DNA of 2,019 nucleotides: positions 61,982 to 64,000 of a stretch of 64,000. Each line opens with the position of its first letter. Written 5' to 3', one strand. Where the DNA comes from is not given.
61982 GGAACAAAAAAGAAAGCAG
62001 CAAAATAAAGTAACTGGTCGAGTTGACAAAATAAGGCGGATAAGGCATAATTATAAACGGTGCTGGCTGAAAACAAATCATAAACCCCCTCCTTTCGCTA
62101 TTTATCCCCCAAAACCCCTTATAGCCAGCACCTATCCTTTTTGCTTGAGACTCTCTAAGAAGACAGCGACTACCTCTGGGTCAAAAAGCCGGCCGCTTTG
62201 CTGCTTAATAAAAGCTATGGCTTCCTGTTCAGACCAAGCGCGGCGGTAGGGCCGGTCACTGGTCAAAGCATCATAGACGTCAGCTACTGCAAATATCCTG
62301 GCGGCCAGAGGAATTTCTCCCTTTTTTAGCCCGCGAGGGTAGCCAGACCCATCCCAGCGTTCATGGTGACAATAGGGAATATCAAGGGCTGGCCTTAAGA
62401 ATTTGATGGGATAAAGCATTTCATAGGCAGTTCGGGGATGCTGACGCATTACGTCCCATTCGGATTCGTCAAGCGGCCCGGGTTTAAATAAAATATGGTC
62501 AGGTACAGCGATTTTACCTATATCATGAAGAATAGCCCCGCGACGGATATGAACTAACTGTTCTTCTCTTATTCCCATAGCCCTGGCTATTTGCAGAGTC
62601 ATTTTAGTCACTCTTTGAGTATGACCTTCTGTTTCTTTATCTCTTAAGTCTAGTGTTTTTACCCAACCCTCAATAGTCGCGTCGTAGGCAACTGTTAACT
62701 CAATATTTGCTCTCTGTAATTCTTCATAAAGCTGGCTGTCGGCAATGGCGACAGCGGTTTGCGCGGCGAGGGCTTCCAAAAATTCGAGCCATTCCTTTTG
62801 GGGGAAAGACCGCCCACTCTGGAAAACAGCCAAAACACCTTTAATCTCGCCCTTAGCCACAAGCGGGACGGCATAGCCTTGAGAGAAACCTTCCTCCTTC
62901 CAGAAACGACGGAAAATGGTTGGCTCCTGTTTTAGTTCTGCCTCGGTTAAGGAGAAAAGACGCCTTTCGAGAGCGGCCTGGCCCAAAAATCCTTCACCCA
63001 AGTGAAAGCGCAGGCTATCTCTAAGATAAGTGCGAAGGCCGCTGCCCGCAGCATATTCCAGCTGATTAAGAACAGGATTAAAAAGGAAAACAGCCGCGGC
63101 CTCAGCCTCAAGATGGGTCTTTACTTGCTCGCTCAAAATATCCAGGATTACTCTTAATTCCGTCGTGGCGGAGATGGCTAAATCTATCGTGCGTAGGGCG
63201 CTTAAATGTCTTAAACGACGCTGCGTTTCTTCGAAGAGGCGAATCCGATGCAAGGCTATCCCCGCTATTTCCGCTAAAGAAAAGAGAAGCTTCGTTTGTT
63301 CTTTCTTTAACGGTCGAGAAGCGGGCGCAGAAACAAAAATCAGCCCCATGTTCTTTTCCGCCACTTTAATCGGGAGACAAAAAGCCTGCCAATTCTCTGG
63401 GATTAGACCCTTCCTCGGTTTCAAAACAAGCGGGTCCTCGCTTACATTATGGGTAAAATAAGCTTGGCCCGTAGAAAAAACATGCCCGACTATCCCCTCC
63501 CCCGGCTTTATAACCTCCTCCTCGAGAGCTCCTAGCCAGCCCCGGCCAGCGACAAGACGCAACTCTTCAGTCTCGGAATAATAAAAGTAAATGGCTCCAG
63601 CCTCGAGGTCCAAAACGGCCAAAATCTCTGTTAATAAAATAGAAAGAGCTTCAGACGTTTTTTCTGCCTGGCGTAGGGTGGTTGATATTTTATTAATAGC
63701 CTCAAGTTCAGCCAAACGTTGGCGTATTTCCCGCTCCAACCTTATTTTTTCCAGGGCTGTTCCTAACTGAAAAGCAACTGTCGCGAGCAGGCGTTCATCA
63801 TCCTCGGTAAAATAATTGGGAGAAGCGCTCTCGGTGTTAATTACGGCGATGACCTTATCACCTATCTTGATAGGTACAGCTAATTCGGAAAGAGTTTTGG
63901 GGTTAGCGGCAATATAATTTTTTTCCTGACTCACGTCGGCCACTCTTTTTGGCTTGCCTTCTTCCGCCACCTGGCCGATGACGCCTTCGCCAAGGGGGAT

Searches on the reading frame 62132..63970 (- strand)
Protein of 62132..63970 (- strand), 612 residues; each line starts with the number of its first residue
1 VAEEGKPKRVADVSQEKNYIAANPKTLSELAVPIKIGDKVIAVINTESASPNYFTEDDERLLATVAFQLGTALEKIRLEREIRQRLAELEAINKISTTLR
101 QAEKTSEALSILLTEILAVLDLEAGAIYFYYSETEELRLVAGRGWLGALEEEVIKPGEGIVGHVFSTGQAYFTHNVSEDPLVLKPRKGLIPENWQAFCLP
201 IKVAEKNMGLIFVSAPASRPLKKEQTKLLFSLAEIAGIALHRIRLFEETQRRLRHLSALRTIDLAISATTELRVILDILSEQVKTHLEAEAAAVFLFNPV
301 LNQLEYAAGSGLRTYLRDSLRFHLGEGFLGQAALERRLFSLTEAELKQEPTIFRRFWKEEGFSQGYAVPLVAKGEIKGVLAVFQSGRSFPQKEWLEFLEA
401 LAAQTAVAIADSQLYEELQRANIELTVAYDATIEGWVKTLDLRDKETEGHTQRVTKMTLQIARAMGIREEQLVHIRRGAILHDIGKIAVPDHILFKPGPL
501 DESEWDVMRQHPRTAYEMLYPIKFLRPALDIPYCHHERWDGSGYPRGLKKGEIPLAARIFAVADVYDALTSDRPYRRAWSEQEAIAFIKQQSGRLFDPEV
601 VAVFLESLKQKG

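Call 51: search_protein_families(library=pfam, proteins=[window:62132-63970:-], max_evalue=0.00001)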
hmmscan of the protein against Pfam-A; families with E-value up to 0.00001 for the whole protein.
window:62132-63970:- (612 aa): 5 families
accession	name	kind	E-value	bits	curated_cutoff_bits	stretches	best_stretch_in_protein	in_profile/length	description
PF13487.12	HD_5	-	2.6e-39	135.1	27.2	1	439-600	6-170/170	HD domain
PF13185.12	GAF_2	-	6.9e-38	130.4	28.6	3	270-410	2-136/136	GAF domain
PF01590.32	GAF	-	5.1e-32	111.6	22.4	3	272-409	2-133/133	GAF domain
PF13492.12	GAF_3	-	2.3e-25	89.9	27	3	30-74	84-128/129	GAF domain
PF01966.28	HD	-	1.4e-19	71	22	1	449-568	3-115/116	HD domain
